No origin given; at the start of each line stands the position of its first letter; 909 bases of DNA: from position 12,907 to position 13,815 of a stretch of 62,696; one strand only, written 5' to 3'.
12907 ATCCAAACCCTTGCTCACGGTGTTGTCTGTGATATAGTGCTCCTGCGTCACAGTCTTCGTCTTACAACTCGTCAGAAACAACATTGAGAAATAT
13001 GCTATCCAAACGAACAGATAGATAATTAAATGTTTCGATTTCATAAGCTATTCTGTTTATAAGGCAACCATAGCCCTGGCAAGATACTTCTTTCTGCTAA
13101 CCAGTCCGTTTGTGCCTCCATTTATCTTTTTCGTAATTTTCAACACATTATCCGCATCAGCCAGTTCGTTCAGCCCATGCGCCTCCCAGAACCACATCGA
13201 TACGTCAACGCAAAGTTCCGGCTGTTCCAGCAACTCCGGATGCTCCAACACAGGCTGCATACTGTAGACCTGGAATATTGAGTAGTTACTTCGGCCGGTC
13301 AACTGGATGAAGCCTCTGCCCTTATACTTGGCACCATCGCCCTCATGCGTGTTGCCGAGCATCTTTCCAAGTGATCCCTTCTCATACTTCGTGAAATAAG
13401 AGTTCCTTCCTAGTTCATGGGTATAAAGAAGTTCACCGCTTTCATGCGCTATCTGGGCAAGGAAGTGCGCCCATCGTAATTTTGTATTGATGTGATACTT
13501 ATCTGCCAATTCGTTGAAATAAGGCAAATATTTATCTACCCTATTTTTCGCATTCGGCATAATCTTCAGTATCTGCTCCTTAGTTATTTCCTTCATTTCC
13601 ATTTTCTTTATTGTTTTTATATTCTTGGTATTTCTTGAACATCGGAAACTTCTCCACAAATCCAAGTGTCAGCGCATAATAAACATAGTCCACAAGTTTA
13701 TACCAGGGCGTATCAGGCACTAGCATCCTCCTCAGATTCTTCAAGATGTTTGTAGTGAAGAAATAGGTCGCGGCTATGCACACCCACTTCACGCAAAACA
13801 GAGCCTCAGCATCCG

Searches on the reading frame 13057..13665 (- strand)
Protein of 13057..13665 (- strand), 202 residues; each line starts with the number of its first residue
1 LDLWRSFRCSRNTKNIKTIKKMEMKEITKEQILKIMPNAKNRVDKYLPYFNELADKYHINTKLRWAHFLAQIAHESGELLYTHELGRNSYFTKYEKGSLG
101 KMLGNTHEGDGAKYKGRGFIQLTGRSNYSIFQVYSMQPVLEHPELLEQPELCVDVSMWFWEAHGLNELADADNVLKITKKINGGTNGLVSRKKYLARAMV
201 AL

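Call 7: search_protein_families(library=phrogs, proteins=[window:13057-13665:-])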
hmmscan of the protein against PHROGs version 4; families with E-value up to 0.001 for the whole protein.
window:13057-13665:- (202 aa): 7 families
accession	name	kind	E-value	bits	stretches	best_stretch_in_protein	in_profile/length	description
phrog_181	-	lysis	5.7e-61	208.4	1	12-200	317-528/769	endolysin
phrog_9506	-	lysis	7.6e-33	115.5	1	31-198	8-189/330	endolysin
phrog_14712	-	moron, auxiliary metabolic gene and host takeover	6.3e-32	112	1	40-200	19-185/322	chitinase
phrog_26317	-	unknown function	2.3e-28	99.5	1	100-202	16-117/119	-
phrog_317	-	lysis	9.7e-21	75.4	1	38-199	203-356/492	endolysin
phrog_1519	-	lysis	2.2e-19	70.9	1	38-199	211-377/502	endolysin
phrog_34417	-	unknown function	2.8e-17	63.9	1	61-184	42-172/326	-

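Call 91: search_protein_families(library=pfam, max_evalue=0.01, proteins=[window:13057-13665:-])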
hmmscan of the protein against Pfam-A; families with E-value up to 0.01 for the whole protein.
window:13057-13665:- (202 aa): 1 family
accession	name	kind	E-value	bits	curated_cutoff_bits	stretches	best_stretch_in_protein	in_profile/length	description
PF00182.24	Glyco_hydro_19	-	1.2e-05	25.6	25.5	1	62-163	50-157/232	Chitinase class I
